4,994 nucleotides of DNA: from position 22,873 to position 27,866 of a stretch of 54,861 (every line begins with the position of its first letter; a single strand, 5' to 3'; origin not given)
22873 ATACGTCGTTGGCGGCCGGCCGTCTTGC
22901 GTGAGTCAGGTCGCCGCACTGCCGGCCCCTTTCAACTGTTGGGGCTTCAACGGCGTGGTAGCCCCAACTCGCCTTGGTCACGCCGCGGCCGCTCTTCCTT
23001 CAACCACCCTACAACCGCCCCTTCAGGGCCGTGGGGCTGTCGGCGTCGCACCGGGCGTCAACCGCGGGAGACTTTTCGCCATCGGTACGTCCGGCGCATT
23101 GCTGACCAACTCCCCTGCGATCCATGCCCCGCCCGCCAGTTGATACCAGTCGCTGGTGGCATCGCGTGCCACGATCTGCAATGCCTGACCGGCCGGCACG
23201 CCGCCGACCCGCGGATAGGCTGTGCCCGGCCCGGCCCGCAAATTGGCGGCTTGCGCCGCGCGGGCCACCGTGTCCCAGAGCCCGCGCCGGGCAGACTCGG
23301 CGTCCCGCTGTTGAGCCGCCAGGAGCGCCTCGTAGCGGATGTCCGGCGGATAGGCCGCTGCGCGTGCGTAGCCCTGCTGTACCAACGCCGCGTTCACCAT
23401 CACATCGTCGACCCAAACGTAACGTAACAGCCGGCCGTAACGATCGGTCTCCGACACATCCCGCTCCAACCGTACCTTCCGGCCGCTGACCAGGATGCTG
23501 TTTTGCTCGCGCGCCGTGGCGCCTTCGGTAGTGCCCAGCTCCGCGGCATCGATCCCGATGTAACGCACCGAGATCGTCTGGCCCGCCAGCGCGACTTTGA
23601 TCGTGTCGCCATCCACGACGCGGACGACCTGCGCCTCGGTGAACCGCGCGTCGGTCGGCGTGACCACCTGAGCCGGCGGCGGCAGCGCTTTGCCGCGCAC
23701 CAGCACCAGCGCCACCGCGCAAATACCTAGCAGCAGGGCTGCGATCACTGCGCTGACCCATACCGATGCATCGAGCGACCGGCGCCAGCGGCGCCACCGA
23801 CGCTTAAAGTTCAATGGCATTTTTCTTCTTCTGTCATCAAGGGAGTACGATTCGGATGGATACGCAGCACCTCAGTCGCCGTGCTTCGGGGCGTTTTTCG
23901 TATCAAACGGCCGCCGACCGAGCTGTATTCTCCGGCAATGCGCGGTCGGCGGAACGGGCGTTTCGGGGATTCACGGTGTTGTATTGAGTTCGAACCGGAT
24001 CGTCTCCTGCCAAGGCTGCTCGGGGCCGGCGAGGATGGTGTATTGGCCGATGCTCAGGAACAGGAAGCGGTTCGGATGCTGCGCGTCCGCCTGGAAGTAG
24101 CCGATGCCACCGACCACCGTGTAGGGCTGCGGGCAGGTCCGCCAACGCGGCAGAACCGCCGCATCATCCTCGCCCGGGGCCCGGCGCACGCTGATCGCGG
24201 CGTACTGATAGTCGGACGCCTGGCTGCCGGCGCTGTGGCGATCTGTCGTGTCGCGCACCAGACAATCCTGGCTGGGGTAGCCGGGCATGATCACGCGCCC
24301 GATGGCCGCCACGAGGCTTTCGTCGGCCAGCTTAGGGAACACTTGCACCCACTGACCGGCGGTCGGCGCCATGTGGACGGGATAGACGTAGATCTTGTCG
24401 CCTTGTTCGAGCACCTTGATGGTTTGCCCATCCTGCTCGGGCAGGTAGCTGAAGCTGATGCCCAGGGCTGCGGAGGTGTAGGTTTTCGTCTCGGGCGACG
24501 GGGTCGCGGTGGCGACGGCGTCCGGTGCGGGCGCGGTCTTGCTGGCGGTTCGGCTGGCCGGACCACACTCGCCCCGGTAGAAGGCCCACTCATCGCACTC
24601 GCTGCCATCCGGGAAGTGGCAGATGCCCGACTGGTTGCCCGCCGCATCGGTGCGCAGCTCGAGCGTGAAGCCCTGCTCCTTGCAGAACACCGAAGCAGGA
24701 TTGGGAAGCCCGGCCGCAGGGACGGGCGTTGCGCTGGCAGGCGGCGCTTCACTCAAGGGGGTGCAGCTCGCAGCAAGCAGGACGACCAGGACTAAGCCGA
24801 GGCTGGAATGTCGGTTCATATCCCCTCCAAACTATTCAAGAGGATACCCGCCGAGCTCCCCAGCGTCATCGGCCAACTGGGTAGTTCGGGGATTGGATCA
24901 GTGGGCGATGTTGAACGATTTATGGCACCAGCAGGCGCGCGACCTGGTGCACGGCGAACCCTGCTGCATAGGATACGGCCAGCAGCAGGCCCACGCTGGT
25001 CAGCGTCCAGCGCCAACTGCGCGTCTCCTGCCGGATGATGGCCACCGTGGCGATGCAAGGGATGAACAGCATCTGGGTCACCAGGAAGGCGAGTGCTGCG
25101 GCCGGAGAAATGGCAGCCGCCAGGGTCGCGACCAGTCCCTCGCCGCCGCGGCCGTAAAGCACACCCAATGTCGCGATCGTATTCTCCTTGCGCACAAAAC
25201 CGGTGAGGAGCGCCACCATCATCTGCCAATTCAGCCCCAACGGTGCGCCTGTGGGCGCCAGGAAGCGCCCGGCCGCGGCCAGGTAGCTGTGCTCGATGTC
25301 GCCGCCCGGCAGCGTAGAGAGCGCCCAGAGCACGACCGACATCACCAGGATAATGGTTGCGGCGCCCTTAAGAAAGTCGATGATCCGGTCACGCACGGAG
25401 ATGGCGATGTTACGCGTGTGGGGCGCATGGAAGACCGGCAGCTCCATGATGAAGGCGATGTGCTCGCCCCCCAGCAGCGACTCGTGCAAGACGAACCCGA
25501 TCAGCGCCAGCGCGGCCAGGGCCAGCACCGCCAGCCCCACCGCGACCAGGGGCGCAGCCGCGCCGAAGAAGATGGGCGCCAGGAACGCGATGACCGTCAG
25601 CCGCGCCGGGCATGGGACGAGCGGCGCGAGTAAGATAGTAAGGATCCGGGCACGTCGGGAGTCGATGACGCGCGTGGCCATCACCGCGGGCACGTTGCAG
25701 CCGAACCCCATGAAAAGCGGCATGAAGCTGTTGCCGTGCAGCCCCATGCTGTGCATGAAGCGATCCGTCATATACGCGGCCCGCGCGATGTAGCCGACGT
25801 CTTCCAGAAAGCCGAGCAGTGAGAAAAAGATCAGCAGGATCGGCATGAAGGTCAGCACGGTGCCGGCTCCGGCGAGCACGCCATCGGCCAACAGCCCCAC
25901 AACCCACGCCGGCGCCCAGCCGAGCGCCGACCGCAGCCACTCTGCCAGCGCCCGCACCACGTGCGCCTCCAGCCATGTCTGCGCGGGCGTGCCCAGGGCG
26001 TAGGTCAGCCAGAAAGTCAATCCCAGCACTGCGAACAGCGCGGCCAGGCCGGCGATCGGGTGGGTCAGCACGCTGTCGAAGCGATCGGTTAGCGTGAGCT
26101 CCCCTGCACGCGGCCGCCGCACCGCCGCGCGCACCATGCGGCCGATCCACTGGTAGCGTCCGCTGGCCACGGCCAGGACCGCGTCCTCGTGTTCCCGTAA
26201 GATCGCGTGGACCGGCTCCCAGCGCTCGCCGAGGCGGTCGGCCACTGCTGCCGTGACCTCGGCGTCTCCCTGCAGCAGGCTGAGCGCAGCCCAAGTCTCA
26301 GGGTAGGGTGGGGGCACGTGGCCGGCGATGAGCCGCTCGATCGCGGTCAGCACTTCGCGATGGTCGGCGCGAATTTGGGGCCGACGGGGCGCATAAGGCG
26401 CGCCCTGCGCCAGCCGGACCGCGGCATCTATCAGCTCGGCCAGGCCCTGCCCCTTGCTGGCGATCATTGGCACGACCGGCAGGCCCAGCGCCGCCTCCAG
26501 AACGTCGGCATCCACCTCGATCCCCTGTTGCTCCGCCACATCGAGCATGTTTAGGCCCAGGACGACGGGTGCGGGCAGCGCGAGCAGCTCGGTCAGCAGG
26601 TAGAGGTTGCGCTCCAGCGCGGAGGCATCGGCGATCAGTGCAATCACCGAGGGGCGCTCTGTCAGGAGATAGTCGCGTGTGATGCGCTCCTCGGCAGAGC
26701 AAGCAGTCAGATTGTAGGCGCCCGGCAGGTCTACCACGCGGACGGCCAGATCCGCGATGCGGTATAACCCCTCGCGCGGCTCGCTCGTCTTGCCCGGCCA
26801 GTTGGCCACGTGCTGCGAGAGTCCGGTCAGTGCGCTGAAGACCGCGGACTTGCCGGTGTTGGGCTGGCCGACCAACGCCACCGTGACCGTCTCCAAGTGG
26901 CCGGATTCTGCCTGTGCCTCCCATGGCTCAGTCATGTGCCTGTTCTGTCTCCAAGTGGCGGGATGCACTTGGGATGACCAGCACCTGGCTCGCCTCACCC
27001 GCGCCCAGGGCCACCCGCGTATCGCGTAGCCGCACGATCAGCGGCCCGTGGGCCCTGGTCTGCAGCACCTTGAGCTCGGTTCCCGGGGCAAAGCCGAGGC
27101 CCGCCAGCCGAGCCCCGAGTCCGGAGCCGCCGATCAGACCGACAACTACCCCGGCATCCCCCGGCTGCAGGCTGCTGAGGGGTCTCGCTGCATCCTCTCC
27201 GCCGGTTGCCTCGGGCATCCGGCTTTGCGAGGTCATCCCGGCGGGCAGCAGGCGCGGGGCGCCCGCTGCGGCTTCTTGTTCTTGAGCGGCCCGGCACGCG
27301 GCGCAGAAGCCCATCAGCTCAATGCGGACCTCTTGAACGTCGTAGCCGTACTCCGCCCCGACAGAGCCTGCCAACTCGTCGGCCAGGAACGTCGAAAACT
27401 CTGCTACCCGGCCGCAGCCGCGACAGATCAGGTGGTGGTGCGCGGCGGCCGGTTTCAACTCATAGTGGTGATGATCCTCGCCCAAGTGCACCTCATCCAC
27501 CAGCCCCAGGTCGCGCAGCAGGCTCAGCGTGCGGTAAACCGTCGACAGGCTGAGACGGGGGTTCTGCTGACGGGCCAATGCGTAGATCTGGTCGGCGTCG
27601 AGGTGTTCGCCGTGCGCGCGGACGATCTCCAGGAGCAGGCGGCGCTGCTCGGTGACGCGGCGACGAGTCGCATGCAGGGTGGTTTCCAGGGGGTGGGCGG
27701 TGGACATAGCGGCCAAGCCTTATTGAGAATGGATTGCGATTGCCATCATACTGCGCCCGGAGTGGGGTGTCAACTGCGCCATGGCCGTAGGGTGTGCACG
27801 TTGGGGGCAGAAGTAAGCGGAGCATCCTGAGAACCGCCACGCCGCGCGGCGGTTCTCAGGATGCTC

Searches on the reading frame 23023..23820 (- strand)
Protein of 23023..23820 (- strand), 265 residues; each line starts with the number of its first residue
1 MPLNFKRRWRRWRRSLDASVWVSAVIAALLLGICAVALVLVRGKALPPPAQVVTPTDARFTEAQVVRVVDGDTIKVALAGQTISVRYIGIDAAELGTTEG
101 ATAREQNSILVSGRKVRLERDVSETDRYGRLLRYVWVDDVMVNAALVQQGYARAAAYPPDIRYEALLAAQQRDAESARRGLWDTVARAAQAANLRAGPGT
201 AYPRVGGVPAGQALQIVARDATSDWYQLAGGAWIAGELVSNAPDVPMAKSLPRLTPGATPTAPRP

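Call 40: search_protein_families(library=pfam, proteins=[window:23023-23820:-], max_evalue=0.00001)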
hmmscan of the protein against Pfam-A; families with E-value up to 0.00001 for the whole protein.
window:23023-23820:- (265 aa): 2 families
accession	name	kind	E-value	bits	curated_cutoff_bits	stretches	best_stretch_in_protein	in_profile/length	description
PF00565.23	SNase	-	2.9e-16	60.3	21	1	85-183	2-106/107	Staphylococcal nuclease homologue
PF08239.17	SH3_3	-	4.2e-09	36.9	27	1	191-240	2-54/54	Bacterial SH3 domain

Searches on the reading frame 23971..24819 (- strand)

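Call 40: search_protein_families(library=pfam, proteins=[window:23971-24819:-], max_evalue=0.00001)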
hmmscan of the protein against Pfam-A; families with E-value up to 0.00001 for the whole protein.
window:23971-24819:- (282 aa): 1 family
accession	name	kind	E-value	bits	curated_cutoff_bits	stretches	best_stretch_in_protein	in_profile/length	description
PF03891.20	DUF333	-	9.1e-21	74.3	25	1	37-84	1-47/47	Domain of unknown function (DUF333)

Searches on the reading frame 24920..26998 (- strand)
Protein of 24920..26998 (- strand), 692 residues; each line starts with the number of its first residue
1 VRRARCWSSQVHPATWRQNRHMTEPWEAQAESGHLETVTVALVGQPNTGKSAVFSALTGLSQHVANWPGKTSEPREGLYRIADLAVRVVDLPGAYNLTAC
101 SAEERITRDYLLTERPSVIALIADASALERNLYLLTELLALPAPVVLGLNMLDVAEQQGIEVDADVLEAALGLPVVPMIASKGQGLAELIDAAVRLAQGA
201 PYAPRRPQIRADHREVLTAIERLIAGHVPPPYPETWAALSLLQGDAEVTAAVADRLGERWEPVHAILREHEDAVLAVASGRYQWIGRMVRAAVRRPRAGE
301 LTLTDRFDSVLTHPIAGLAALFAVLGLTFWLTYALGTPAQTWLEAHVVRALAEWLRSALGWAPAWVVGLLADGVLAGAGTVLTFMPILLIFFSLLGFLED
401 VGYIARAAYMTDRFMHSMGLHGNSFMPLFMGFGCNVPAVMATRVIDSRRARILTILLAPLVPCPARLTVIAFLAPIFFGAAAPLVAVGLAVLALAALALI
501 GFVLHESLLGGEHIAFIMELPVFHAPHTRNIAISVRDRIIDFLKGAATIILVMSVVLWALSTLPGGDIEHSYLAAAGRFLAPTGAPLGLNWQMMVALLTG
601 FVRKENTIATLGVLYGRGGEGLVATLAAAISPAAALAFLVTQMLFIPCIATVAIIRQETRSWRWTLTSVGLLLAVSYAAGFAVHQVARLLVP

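Call 40: search_protein_families(library=pfam, proteins=[window:24920-26998:-], max_evalue=0.00001)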
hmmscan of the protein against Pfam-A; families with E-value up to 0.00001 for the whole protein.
window:24920-26998:- (692 aa): 5 families
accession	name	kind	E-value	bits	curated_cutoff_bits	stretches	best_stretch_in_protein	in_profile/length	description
PF02421.24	FeoB_N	-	6.9e-55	185.3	27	1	39-192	2-155/156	Ferrous iron transport protein B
PF07670.19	Gate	-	1.1e-34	119.4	29.6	2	381-474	1-101/104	Nucleoside recognition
PF01926.29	MMR_HSR1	-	7.2e-16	58.7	21.9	1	39-147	1-109/113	50S ribosome-binding GTPase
PF07664.17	FeoB_C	-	4.5e-09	36.3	26.6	1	487-538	2-54/54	Ferrous iron transport protein B C terminus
PF17910.6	FeoB_Cyto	-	1.1e-08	35.8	23.4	1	216-294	8-90/90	FeoB cytosolic helical domain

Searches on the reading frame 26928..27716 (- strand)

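Call 41: search_protein_families(library=pfam, proteins=[window:26928-27716:-], max_evalue=0.00001)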
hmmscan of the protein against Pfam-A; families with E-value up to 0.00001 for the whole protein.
window:26928-27716:- (262 aa): 2 families
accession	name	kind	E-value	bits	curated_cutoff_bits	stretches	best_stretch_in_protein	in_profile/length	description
PF01475.25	FUR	-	1.4e-29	103.2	23.1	1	20-134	5-120/121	Ferric uptake regulator family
PF04023.20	FeoA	-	2e-17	63.5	23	1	179-248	2-73/74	FeoA domain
